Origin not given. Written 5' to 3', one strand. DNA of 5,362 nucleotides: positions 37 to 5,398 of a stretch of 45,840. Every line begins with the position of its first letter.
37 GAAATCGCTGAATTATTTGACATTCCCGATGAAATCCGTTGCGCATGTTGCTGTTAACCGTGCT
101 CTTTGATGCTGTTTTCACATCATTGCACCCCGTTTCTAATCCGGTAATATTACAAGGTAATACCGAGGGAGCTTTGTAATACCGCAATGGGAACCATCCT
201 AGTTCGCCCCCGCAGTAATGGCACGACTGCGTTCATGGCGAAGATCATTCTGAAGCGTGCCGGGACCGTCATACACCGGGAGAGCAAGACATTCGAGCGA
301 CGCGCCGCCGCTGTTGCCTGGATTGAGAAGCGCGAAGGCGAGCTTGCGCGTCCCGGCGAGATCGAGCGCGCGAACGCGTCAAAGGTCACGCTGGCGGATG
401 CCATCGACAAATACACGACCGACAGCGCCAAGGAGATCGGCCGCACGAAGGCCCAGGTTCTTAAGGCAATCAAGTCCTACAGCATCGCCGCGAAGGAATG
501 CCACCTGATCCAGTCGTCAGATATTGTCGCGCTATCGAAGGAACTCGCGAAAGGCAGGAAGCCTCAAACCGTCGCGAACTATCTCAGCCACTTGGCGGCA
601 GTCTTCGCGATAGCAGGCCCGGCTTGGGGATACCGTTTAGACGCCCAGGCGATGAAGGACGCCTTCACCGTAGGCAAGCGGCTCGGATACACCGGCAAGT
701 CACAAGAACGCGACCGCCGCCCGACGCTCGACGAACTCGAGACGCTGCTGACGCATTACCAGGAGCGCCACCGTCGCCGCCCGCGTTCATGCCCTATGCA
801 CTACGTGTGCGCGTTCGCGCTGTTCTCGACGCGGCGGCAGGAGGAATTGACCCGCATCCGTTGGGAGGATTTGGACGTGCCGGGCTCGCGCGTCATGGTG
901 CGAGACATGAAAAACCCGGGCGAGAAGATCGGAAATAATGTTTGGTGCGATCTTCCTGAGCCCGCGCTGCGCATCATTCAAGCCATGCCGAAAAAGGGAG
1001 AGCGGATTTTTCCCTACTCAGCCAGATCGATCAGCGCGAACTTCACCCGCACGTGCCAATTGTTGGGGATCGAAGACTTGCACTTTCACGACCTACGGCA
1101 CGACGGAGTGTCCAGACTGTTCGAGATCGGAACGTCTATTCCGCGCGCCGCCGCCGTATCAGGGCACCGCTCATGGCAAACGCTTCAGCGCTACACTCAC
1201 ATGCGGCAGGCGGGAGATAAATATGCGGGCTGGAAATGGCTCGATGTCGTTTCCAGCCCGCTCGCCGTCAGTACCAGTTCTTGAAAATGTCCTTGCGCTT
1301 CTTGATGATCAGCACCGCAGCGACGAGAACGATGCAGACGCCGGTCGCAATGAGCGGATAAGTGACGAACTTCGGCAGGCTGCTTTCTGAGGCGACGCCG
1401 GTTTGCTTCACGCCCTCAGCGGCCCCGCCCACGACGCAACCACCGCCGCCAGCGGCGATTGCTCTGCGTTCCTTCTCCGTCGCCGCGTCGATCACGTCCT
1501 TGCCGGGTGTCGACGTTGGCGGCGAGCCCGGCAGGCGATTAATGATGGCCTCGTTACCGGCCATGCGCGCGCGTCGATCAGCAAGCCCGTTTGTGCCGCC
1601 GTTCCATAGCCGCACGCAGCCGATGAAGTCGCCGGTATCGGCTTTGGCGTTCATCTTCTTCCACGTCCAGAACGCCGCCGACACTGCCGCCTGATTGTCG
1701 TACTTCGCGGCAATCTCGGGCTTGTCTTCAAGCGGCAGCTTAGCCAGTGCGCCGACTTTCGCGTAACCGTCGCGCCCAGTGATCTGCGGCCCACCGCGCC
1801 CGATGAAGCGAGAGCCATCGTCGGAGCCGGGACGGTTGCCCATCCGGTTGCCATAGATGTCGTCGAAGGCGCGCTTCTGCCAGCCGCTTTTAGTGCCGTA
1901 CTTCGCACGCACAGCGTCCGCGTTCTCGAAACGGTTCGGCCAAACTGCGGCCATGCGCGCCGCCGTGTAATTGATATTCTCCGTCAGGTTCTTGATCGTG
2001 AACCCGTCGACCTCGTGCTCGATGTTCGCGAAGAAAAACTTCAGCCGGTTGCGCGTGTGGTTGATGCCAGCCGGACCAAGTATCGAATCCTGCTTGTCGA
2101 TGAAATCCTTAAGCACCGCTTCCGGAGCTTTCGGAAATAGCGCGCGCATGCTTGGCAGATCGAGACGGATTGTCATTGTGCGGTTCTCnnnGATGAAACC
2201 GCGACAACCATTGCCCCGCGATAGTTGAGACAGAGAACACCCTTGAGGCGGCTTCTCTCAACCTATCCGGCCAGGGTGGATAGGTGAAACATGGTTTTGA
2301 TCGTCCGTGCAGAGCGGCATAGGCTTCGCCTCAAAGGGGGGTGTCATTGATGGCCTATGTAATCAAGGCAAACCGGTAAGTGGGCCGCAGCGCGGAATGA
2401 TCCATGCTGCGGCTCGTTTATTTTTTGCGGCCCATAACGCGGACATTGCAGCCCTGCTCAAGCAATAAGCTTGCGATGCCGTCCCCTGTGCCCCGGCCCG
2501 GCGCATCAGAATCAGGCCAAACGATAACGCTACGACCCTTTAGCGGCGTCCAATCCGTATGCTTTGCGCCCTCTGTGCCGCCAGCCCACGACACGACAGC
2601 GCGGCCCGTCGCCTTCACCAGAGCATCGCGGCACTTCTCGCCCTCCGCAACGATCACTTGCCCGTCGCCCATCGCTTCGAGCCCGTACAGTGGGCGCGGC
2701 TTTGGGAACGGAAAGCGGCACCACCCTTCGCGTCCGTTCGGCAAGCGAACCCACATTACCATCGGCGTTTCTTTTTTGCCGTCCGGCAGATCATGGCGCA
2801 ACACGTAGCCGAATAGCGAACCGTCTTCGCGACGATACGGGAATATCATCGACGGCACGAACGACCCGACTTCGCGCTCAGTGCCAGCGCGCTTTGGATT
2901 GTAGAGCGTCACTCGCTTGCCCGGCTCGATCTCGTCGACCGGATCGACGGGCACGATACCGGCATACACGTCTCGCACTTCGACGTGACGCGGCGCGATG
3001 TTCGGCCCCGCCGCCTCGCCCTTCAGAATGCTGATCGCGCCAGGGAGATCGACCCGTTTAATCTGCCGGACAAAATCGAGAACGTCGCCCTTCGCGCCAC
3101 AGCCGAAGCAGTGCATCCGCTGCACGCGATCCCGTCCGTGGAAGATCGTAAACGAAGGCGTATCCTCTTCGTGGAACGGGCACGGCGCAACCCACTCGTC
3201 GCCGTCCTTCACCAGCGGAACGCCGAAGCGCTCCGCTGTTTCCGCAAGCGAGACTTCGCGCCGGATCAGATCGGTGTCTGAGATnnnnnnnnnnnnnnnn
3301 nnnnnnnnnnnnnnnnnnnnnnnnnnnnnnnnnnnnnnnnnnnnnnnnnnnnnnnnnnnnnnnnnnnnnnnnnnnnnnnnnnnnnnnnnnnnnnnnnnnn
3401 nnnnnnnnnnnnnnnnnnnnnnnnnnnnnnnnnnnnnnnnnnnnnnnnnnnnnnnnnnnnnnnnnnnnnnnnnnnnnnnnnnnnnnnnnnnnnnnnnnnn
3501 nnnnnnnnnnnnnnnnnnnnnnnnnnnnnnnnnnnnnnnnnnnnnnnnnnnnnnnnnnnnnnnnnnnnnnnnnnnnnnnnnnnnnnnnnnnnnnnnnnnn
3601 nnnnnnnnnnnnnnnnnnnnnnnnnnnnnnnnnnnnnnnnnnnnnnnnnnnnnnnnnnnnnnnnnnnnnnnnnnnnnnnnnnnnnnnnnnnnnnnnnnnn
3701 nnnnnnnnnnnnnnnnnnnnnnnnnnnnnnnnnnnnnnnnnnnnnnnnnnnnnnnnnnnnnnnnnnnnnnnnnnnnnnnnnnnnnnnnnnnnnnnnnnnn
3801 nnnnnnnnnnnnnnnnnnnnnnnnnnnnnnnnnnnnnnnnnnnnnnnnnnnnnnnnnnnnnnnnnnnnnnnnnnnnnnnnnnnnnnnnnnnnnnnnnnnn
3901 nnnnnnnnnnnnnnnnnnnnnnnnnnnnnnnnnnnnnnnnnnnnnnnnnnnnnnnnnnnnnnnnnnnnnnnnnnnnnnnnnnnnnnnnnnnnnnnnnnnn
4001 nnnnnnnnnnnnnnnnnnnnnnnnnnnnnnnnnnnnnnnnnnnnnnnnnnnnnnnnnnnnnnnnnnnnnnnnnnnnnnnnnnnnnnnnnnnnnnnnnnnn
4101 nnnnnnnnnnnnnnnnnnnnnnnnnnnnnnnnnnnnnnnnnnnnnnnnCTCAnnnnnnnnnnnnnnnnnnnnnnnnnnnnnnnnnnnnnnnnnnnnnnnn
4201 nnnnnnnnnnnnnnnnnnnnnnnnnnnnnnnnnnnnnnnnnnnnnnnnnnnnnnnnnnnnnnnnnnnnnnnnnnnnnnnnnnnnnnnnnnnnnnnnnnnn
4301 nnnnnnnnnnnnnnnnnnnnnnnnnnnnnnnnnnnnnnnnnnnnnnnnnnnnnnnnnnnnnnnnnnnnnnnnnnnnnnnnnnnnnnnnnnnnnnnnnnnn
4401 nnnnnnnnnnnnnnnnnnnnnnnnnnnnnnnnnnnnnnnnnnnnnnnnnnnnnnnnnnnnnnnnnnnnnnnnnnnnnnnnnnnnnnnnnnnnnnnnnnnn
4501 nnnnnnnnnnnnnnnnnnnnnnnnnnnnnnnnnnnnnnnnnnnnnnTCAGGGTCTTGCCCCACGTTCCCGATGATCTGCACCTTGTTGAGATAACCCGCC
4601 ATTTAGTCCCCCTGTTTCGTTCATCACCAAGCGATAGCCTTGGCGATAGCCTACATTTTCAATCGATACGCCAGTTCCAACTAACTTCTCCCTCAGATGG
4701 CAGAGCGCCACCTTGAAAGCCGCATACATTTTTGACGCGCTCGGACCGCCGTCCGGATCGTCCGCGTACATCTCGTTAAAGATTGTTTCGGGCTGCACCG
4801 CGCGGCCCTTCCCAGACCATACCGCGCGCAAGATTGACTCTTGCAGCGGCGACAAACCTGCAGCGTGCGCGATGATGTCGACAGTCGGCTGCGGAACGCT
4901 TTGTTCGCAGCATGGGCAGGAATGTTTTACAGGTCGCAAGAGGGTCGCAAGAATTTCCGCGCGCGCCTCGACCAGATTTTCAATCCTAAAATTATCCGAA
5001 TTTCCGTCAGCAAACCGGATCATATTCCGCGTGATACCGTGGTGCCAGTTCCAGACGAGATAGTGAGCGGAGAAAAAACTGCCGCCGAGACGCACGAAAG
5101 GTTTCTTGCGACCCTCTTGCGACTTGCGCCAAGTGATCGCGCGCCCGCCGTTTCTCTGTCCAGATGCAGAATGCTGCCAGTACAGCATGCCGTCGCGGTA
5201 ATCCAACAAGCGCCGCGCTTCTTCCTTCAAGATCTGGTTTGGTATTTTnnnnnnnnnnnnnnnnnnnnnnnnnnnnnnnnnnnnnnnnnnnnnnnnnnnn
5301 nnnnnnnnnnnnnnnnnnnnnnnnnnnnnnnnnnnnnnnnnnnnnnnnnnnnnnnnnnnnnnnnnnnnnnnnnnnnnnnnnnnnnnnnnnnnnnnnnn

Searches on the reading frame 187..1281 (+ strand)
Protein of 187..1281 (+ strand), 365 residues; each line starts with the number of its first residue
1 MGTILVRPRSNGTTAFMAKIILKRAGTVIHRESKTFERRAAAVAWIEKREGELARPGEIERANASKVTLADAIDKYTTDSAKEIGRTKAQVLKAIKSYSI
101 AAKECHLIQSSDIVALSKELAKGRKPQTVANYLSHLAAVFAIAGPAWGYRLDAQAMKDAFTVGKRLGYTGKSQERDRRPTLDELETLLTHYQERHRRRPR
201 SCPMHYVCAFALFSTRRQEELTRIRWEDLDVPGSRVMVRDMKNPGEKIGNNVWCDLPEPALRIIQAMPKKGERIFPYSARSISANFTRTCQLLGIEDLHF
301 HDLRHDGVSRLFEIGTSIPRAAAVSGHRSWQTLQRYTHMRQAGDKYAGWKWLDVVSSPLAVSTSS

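Call 31: search_protein_families(library=phrogs, proteins=[window:187-1281:+], max_evalue=0.001)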
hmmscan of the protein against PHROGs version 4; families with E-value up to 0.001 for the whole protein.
window:187-1281:+ (365 aa): 6 families
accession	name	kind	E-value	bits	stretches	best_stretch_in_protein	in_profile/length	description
phrog_1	-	integration and excision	4.2e-37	129.7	1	10-357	118-453/611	integrase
phrog_22184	-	unknown function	6.1e-35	121.9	1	7-246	9-251/254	-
phrog_25190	-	integration and excision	5.5e-21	76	1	260-338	9-88/109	integrase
phrog_216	-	integration and excision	2.5e-14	54.1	1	178-342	55-227/301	integrase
phrog_11968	-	unknown function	5.9e-08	33.7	1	121-200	27-106/118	-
phrog_35951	-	unknown function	0.0003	22.2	1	292-340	15-63/97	-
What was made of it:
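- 187..1284 (+): Tyrosine integrase. phrog_1, E = 4e-37 (call 31).
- On dusA-specific integrative element / prophage with RdfN: The integrase is at 187-1284 (call 31).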

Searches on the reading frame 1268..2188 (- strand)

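Call 31: search_protein_families(library=phrogs, proteins=[window:1268-2188:-], max_evalue=0.001)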
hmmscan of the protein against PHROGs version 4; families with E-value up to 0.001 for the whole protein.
window:1268-2188:- (306 aa): 8 families
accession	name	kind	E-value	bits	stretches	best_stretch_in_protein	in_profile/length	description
phrog_181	-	lysis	1.6e-42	147.4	1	13-290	336-609/769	endolysin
phrog_26317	-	unknown function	3.9e-24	85.9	1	102-212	4-113/119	-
phrog_9506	-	lysis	3.4e-14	54.2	1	122-220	83-197/330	endolysin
phrog_14712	-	moron, auxiliary metabolic gene and host takeover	1.1e-11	45.5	1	116-210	80-181/322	chitinase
phrog_317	-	lysis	8.8e-11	42.6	1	62-244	203-385/492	endolysin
phrog_1519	-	lysis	5.2e-07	30.1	1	72-219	230-383/502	endolysin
phrog_3201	-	tail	5.2e-07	28.6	1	96-234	2081-2221/2408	tail fiber protein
phrog_34417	-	unknown function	6.2e-05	23.3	1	112-209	76-188/326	-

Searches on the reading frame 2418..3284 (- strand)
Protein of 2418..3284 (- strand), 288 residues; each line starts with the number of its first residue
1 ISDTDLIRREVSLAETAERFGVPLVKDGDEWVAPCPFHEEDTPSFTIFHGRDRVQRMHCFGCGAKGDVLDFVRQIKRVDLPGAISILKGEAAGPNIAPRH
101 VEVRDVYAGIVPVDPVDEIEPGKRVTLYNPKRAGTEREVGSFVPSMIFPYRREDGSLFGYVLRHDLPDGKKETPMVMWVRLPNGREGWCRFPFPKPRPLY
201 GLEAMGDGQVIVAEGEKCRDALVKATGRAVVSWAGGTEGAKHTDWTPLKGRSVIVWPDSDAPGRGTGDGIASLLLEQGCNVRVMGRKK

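Call 31: search_protein_families(library=phrogs, proteins=[window:2418-3284:-], max_evalue=0.001)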
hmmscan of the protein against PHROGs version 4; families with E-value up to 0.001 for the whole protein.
window:2418-3284:- (288 aa): 10 families
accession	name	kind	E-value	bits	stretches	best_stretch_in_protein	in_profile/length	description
phrog_6444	-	DNA, RNA and nucleotide metabolism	3.2e-18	66.9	1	10-91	16-93/577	DNA primase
phrog_18097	-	DNA, RNA and nucleotide metabolism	9.2e-18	65.5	1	3-100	6-99/199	DNA primase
phrog_6088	-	DNA, RNA and nucleotide metabolism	1.1e-17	64.7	1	13-284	4-267/772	DNA primase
phrog_239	-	DNA, RNA and nucleotide metabolism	2.1e-16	61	1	34-284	44-285/801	DNA primase/helicase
phrog_11992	-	unknown function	1.3e-15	59.1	1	4-87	4-79/177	-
phrog_47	-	DNA, RNA and nucleotide metabolism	1.7e-15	57.7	2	17-78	35-98/947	DNA primase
phrog_4762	-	unknown function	1.4e-11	44.1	1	151-261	35-150/822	-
phrog_510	-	DNA, RNA and nucleotide metabolism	6.1e-10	39.4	1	7-91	20-101/667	DNA primase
phrog_360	-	DNA, RNA and nucleotide metabolism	2.7e-08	35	1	12-93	7-89/133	DNA primase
phrog_26824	-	unknown function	3.7e-08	32.9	1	34-80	29-76/868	-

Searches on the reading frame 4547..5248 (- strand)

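Call 31: search_protein_families(library=phrogs, proteins=[window:4547-5248:-], max_evalue=0.001)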
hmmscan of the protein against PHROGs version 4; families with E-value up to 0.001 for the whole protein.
window:4547-5248:- (233 aa): 2 families
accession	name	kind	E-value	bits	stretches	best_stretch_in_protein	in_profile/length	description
phrog_99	-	DNA, RNA and nucleotide metabolism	8.3e-08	33.3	1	5-95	108-196/383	HNH endonuclease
phrog_1891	-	DNA, RNA and nucleotide metabolism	0.00019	21.9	1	58-95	164-203/255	HNH endonuclease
